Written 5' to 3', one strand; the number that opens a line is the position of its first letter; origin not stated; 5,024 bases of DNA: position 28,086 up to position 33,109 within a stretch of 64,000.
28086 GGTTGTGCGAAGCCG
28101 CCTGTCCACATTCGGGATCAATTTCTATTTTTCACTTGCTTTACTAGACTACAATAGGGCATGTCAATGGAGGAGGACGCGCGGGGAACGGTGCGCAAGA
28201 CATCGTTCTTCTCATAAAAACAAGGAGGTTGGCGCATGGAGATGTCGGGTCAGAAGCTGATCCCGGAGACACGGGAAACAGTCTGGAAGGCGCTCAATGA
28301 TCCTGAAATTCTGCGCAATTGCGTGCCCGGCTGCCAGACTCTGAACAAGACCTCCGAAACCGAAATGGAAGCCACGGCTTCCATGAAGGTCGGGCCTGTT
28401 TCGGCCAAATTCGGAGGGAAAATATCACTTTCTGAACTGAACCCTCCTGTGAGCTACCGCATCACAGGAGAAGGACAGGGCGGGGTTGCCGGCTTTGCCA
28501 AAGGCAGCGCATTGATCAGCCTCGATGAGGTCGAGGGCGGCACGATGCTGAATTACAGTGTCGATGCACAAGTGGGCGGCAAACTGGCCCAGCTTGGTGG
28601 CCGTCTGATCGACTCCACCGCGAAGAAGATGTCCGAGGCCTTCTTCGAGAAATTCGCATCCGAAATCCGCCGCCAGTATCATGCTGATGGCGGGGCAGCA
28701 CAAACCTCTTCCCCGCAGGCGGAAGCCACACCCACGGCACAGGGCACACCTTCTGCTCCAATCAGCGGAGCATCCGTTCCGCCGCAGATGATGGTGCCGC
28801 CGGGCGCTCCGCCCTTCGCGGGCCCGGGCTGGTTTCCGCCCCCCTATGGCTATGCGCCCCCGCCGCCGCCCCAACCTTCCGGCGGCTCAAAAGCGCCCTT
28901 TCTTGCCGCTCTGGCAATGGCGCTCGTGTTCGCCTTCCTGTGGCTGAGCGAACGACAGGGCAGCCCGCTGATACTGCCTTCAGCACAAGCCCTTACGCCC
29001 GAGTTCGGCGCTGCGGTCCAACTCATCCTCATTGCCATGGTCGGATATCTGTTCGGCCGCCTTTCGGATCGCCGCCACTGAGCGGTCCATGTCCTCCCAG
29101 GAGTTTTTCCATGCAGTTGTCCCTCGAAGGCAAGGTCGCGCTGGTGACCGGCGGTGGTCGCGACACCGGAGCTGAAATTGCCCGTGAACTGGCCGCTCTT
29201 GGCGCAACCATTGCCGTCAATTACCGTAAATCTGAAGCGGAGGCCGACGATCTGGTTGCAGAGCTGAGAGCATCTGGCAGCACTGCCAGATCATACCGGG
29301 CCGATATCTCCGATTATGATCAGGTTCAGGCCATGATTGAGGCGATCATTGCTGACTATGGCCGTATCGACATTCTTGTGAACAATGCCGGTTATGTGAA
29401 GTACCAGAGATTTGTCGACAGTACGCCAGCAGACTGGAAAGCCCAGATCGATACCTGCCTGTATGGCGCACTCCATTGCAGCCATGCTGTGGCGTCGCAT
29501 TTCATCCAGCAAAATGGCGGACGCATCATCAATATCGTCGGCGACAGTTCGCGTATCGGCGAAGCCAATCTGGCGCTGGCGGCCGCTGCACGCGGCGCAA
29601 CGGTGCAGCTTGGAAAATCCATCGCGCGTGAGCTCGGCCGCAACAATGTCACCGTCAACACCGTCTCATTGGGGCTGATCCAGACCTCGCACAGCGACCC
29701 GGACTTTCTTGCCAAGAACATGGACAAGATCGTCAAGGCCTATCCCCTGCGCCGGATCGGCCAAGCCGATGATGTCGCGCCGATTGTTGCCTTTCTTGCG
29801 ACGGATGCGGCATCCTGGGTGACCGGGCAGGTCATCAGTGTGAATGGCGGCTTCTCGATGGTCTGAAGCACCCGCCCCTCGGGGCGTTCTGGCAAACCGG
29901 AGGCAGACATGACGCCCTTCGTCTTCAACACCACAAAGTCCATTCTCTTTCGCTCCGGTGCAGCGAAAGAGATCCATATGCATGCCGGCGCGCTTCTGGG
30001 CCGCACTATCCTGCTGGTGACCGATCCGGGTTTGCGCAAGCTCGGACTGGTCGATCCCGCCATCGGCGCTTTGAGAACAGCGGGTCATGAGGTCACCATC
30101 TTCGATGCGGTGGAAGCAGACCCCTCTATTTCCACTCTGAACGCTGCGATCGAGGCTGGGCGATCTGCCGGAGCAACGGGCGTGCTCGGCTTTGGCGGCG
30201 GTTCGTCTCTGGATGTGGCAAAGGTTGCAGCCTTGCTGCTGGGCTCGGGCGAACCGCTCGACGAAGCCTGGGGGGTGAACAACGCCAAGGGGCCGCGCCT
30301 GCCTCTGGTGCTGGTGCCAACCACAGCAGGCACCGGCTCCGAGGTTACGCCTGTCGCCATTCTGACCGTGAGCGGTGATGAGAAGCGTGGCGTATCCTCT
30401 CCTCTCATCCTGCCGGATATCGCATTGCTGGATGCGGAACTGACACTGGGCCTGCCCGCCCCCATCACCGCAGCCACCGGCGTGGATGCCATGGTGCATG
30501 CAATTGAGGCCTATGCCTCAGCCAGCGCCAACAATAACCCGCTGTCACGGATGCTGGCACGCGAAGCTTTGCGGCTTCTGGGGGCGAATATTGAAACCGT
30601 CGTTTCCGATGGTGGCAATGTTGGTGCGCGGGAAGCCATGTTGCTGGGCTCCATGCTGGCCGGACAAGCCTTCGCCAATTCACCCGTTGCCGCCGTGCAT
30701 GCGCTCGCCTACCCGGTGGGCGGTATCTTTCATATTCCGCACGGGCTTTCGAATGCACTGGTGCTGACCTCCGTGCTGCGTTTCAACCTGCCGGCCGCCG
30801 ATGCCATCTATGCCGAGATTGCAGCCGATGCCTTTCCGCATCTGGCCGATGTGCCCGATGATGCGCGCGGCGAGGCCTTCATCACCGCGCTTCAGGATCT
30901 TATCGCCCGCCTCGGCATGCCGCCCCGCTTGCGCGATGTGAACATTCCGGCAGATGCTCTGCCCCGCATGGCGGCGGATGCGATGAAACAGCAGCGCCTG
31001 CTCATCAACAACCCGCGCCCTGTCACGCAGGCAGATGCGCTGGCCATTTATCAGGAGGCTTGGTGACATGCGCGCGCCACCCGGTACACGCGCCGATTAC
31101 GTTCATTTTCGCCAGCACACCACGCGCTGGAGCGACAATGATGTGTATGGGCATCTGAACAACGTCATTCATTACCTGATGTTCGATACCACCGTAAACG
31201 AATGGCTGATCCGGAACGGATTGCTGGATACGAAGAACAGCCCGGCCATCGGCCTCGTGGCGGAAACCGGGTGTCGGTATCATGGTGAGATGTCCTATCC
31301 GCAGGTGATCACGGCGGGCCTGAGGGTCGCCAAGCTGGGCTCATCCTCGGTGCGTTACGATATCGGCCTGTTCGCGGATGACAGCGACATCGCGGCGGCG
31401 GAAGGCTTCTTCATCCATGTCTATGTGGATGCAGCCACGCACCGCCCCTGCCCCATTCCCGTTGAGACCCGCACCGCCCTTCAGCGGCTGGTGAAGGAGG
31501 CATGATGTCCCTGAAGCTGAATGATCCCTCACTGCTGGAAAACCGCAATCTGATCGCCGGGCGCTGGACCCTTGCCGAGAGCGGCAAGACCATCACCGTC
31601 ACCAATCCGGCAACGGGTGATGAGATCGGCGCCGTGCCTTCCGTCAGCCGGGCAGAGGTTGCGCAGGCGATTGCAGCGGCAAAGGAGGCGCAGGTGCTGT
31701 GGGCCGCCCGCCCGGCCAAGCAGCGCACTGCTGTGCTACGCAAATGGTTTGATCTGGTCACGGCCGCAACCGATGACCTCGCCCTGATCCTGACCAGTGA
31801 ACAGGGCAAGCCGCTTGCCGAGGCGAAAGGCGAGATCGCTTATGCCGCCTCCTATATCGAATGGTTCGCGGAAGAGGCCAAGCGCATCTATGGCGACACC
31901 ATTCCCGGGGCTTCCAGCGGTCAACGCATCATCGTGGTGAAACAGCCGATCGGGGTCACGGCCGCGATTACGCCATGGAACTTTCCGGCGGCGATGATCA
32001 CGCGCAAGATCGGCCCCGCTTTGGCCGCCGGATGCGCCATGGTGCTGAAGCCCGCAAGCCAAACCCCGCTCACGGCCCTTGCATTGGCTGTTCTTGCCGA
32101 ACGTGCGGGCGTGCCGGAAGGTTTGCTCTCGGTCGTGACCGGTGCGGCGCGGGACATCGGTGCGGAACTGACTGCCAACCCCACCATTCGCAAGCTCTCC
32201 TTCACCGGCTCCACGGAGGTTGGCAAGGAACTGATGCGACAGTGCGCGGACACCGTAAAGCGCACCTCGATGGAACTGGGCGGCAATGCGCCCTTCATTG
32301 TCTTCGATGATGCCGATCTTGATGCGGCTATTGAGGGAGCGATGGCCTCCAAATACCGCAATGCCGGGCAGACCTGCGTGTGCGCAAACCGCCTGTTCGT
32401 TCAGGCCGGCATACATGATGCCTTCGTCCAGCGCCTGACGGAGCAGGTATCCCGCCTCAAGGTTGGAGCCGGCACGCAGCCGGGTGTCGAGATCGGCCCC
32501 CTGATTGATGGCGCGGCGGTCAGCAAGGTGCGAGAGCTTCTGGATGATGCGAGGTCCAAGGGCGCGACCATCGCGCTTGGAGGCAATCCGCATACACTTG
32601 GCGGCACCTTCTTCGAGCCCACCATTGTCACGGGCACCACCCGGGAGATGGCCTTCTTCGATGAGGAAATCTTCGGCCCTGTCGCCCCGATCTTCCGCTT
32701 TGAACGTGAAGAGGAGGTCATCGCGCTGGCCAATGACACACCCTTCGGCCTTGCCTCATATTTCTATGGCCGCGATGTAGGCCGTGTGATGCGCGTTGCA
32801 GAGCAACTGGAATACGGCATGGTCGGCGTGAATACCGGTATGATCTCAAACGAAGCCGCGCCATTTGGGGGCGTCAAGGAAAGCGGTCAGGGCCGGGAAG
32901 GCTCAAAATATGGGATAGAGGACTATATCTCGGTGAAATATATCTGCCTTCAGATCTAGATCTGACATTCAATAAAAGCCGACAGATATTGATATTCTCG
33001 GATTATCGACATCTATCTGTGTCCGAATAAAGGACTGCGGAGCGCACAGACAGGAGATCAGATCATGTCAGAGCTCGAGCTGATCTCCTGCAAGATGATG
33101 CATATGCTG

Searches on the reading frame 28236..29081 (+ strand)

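Call 11: search_protein_families(library=pfam, proteins=[window:28236-29081:+])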
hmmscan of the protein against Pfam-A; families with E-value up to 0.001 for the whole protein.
window:28236-29081:+ (281 aa): 3 families
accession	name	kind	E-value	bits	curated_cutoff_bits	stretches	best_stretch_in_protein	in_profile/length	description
PF06240.19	COXG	-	2e-35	122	22.2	1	5-144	1-139/140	Carbon monoxide dehydrogenase subunit G (CoxG)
PF10604.15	Polyketide_cyc2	-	2.1e-05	25.3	27.4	1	8-143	9-140/142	Polyketide cyclase / dehydrase and lipid transport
PF03364.25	Polyketide_cyc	-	0.00036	21.2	23.4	1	12-137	4-126/126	Polyketide cyclase / dehydrase and lipid transport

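Call 32: search_protein_families(library=ncbifam, proteins=[window:28236-29081:+], max_evalue=0.00001)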
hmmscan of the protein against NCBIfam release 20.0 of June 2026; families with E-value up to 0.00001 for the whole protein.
window:28236-29081:+ (281 aa): 0 families

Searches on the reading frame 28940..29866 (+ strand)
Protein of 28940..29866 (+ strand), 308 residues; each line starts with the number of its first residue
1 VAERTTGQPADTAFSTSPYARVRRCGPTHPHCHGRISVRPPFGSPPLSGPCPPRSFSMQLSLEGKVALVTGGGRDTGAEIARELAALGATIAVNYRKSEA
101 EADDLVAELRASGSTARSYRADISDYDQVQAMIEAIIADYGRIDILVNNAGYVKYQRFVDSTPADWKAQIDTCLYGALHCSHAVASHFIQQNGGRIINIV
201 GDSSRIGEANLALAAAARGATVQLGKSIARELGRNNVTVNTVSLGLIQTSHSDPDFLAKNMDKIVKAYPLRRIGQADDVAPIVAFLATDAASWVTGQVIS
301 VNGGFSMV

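Call 11: search_protein_families(library=pfam, proteins=[window:28940-29866:+])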
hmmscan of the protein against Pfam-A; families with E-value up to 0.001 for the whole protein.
window:28940-29866:+ (308 aa): 3 families
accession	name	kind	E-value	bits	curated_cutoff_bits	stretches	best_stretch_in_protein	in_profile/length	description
PF13561.12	adh_short_C2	-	1.4e-53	182.3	27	1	77-306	9-236/236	Enoyl-(Acyl carrier protein) reductase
PF00106.31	adh_short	-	3e-43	148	26.6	1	65-252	1-187/195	short chain dehydrogenase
PF08659.16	KR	-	3.3e-13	50.4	22.6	1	67-185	3-124/180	KR domain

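Call 32: search_protein_families(library=ncbifam, proteins=[window:29111-29866:+], max_evalue=0.00001)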
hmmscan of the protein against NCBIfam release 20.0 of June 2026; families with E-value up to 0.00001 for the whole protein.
window:29111-29866:+ (251 aa): 224 families (the best 25 are shown)
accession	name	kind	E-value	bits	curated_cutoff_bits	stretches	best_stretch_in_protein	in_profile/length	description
TIGR01830.1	3oxo_ACP_reduc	equivalog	1e-57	195.6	297.75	1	10-248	1-238/239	3-oxoacyl-[acyl-carrier-protein] reductase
NF005559.1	PRK07231.1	subfamily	5.7e-55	186.5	215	1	5-249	2-248/249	glucose 1-dehydrogenase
TIGR03206.1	benzo_BadH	equivalog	1.2e-54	185.3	431.2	1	5-250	1-250/250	2-hydroxycyclohexanecarboxyl-CoA dehydrogenase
NF009466.0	PRK12826.1-2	subfamily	1.5e-53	181.8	222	1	8-249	4-245/248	3-oxoacyl-ACP reductase FabG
NF004198.0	PRK05653.1-3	equivalog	1.1e-52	179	296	1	4-250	4-248/248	3-oxoacyl-ACP reductase FabG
NF004197.0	PRK05653.1-1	equivalog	2.2e-52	178.2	332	1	1-250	1-248/249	3-oxoacyl-ACP reductase FabG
NF004200.0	PRK05653.1-5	equivalog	3.8e-51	174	273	1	8-248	3-241/242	3-oxoacyl-ACP reductase FabG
NF004778.0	PRK06124.1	equivalog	2.3e-50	171.4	303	1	2-249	6-253/256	SDR family oxidoreductase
NF006070.0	PRK08213.1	subfamily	1.3e-49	169.1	279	1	3-250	8-258/259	gluconate 5-dehydrogenase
TIGR01829.1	AcAcCoA_reduct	subfamily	1.6e-49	168.7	302.1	1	8-250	1-242/242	acetoacetyl-CoA reductase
NF052558.1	MBtsdlDhBudC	equivalog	4e-49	167.4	270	1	6-249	2-242/250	meso-2,3-butanediol dehydrogenase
NF004791.0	PRK06138.1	equivalog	8.1e-49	166.2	312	1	4-249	2-250/252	SDR family oxidoreductase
NF009546.0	PRK12935.1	equivalog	9.5e-49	166.2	418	1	4-250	3-247/247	acetoacetyl-CoA reductase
NF005488.0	PRK07097.1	equivalog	1.6e-48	165.1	369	1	2-248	5-257/266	gluconate 5-dehydrogenase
NF009464.0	PRK12824.1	subfamily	1.8e-48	165.3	269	1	8-250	3-244/245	3-oxoacyl-ACP reductase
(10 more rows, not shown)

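Call 58: search_solved_structures(query=window:29111-29866:+, max_evalue=1e-30)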
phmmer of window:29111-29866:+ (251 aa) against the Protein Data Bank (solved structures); distinct sequences matched with E-value up to 1e-30: 85 (the best 60 are shown).
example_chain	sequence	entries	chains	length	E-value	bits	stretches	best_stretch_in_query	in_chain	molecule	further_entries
4dml_A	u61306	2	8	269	1.2e-48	168.6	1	3-250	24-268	3-oxoacyl-[acyl-carrier-protein] reductase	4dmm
3woh_A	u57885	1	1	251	2.1e-48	167.9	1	4-250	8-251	SiaM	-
2uvd_A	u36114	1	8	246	2.2e-45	158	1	5-249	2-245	3-OXOACYL-(ACYL-CARRIER-PROTEIN) REDUCTASE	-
3osu_A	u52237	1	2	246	4.3e-45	157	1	8-249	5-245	3-oxoacyl-[acyl-carrier-protein] reductase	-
3sj7_A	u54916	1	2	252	5.7e-45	156.6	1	8-249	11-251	3-oxoacyl-(Acyl-carrier-protein) reductase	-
4rzh_A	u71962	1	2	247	1.1e-44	155.7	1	4-250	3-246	3-oxoacyl-[acyl-carrier protein] reductase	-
2et6_A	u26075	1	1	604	1.5e-44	155.3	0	3-248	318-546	(3R)-hydroxyacyl-CoA dehydrogenase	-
7sub_A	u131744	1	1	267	1.8e-41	145.1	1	5-250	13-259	3-oxoacyl-reductase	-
2hq1_A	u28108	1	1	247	3.5e-41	144.2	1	4-249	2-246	Glucose/ribitol dehydrogenase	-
4jro_A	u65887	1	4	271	8.7e-40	139.7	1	3-249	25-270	FabG protein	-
4u8g_A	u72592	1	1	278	6.7e-38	133.5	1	3-248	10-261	Putative uncharacterized protein gbs1891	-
4nbv_A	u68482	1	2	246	9.8e-38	132.9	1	4-250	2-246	3-oxoacyl-[acyl-carrier-protein] reductase putative short-chain dehydrogenases/reductases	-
3cxr_A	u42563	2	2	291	2.1e-37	131.8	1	2-248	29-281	Dehydrogenase with different specificities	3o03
3gk3_A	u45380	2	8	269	7.7e-37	130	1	8-250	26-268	Acetoacetyl-CoA reductase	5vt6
3ftp_A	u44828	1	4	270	9.4e-37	129.7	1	3-250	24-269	3-oxoacyl-[acyl-carrier protein] reductase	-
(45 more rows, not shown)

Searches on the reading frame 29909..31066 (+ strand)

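Call 11: search_protein_families(library=pfam, proteins=[window:29909-31066:+])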
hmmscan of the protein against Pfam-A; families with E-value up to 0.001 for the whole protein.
window:29909-31066:+ (385 aa): 3 families
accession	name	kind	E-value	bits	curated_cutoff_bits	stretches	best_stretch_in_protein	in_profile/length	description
PF25137.1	ADH_Fe_C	-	4.9e-53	180.1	27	1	187-385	1-194/194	Fe-containing alcohol dehydrogenase family, C-terminal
PF00465.25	Fe-ADH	-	1.2e-43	149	31.3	1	11-175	3-167/168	Iron-containing alcohol dehydrogenase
PF13685.12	Fe-ADH_2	-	3.2e-07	30.9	28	1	21-111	9-97/149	Iron-containing alcohol dehydrogenase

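Call 32: search_protein_families(library=ncbifam, proteins=[window:29909-31066:+], max_evalue=0.00001)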
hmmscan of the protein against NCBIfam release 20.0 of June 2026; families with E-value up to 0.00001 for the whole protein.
window:29909-31066:+ (385 aa): 16 families
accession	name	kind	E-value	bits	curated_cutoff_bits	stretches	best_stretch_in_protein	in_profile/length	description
NF041833.1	Fe_ADH_ErcA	equivalog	6.5e-79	265.8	550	1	12-384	11-381/382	alcohol dehydrogenase-like regulatory protein ErcA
NF050025.1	SulfAcetaldRedSarD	equivalog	4.5e-78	262.8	700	1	4-382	3-382/385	sulfoacetaldehyde reductase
NF058672.1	4HyButDHCUPNE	equivalog_domain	1.7e-68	231.5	500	1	11-383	9-376/378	4-hydroxybutyrate dehydrogenase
TIGR02638.1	lactal_redase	equivalog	2.6e-68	230.6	523.15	1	10-381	8-379/379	lactaldehyde reductase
NF007911.0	PRK10624.1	equivalog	6.6e-65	219.5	537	1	5-385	6-382/382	lactaldehyde reductase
NF053866.1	CholDhdGbsBBac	equivalog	9.3e-65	218.7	550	1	12-384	18-390/392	choline dehydrogenase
NF011998.0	PRK15454.1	equivalog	7.7e-60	202.7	556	1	32-383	50-393/395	ethanolamine utilization ethanol dehydrogenase EutG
NF007363.0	PRK09860.1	equivalog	2.5e-59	201.3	581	1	32-384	32-382/383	L-threonine dehydrogenase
NF010378.0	PRK13805.1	equivalog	4.8e-58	196.7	951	1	7-381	460-860/872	bifunctional acetaldehyde-CoA/alcohol dehydrogenase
TIGR03405.1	Phn_Fe-ADH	equivalog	3.4e-48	164.2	423.7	1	25-363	17-348/355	iron-containing alcohol dehydrogenase PsrA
TIGR04266.1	NDMA_methanol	equivalog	5.5e-31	107.8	625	1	13-355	20-365/420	NDMA-dependent methanol dehydrogenase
NF011717.0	PRK15138.1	equivalog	1.3e-24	87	645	1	1-384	1-386/387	alcohol dehydrogenase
NF041822.1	daptide_DH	equivalog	6.4e-20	71.3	300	1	33-238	2-213/363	daptide-type RiPP biosynthesis dehydogenase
NF006941.0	PRK09423.1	subfamily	4.9e-10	38.8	336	0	111-235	91-214/367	glycerol dehydrogenase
NF053832.1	GlycoaldRedHalo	equivalog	3.4e-07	29.7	550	0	112-375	92-346/363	glycolaldehyde reductase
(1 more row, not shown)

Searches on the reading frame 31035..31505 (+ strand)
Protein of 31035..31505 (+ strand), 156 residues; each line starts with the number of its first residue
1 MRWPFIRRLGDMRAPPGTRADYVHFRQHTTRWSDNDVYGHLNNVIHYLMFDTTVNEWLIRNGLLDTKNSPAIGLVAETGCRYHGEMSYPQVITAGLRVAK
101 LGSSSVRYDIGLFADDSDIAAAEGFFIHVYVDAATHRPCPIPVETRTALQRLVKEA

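Call 32: search_protein_families(library=ncbifam, proteins=[window:31035-31505:+], max_evalue=0.00001)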
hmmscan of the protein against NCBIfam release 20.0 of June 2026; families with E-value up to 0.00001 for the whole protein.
window:31035-31505:+ (156 aa): 0 families

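Call 59: search_solved_structures(query=window:31035-31505:+, max_evalue=0.01)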
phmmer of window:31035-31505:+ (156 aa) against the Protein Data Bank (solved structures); distinct sequences matched with E-value up to 0.01: 9.
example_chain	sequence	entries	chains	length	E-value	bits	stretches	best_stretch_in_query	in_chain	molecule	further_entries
2o6b_A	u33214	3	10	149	2.2e-40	141.4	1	13-153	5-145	THIOESTERASE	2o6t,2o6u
2o5u_A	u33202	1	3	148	2.6e-40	141.2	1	14-153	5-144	Thioesterase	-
2av9_A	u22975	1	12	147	2.8e-40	141.1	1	14-153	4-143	Thioesterase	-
5byu_A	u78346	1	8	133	2.6e-09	40.4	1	23-144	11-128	Thioesterase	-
5dio_A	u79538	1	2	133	3.5e-08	36.8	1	23-144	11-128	Thioesterase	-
2fuj_A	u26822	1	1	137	7.7e-08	35.7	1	29-148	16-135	conserved hypothetical protein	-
3qy3_A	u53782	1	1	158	9.2e-08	35.4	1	23-149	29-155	Thioesterase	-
2oiw_A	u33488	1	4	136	0.0016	21.6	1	29-151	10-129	putative 4-hydroxybenzoyl-CoA thioesterase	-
3ck1_A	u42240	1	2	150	0.0059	19.8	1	75-151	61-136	Putative thioesterase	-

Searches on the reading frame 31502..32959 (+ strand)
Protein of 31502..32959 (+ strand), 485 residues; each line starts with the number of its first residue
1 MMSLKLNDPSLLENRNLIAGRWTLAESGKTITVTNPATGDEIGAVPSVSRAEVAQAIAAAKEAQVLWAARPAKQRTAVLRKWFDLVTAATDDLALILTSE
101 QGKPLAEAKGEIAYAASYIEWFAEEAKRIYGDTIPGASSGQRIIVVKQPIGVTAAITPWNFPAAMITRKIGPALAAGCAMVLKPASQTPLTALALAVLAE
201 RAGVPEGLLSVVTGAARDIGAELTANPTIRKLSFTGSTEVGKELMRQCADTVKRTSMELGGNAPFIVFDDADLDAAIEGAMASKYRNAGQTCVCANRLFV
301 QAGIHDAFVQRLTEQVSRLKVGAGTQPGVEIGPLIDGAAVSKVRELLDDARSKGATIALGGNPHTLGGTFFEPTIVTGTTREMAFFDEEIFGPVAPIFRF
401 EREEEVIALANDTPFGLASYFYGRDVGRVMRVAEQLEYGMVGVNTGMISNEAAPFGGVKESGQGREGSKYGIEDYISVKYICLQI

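Call 11: search_protein_families(library=pfam, proteins=[window:31502-32959:+])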
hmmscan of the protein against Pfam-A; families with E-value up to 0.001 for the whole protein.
window:31502-32959:+ (485 aa): 1 family
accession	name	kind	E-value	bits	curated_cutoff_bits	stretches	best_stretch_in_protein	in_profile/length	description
PF00171.27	Aldedh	-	1.2e-172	575.1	23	1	22-481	1-461/461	Aldehyde dehydrogenase family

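Call 32: search_protein_families(library=ncbifam, proteins=[window:31502-32959:+], max_evalue=0.00001)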
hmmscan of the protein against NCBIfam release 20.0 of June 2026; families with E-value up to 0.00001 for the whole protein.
window:31502-32959:+ (485 aa): 43 families (the best 25 are shown)
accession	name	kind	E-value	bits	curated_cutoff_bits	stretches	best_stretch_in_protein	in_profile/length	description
NF008415.0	PRK11241.1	equivalog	8.5e-232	770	828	1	4-484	1-481/482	NADP-dependent succinate-semialdehyde dehydrogenase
TIGR01780.1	SSADH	subfamily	3.9e-210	698.4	646.35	1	33-479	1-448/448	succinate-semialdehyde dehydrogenase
NF010000.0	PRK13473.1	subfamily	9.2e-136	453.2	615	1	14-484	3-473/475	aminobutyraldehyde dehydrogenase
TIGR01804.1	BADH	equivalog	4.7e-130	434.2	668.6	1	18-479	2-467/467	betaine-aldehyde dehydrogenase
TIGR02299.1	HpaE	equivalog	1.3e-127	426.4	638.35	1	16-484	3-477/488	5-carboxymethyl-2-hydroxymuconate semialdehyde dehydrogenase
NF009725.0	PRK13252.1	equivalog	1.2e-125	419.8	593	1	13-483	6-479/488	betaine-aldehyde dehydrogenase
NF007497.0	PRK10090.1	equivalog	2e-121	406.1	500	1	15-484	8-478/480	aldehyde dehydrogenase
NF006916.0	PRK09407.1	equivalog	1.5e-120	403.2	521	1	25-482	30-491/526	succinic semialdehyde dehydrogenase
NF045735.1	PaDhStyDPseudo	equivalog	1.8e-117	392.9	850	1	13-483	2-481/483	phenylacetaldehyde dehydrogenase StyD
NF040648.1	lactal_redase_Meth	equivalog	1.1e-115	387.3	650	1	17-483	2-462/463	lactaldehyde dehydrogenase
TIGR03216.1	OH_muco_semi_DH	equivalog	1.9e-111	373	693.25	1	15-484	2-480/481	2-hydroxymuconic semialdehyde dehydrogenase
NF040792.1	glyc_ald_dh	equivalog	7.3e-111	371.5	760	1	15-482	2-472/488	D-glyceraldehyde dehydrogenase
NF042993.1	AlphKGSA_gudD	equivalog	6.9e-110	368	770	1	15-482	5-479/481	alpha-ketoglutaric semialdehyde dehydrogenase GucD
TIGR03374.1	ABALDH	equivalog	1.5e-108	363.6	909.3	1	16-483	4-471/472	aminobutyraldehyde dehydrogenase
NF006915.0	PRK09406.1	equivalog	3.5e-107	359.1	730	1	31-481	3-454/457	NADP-dependent succinic semialdehyde dehydrogenase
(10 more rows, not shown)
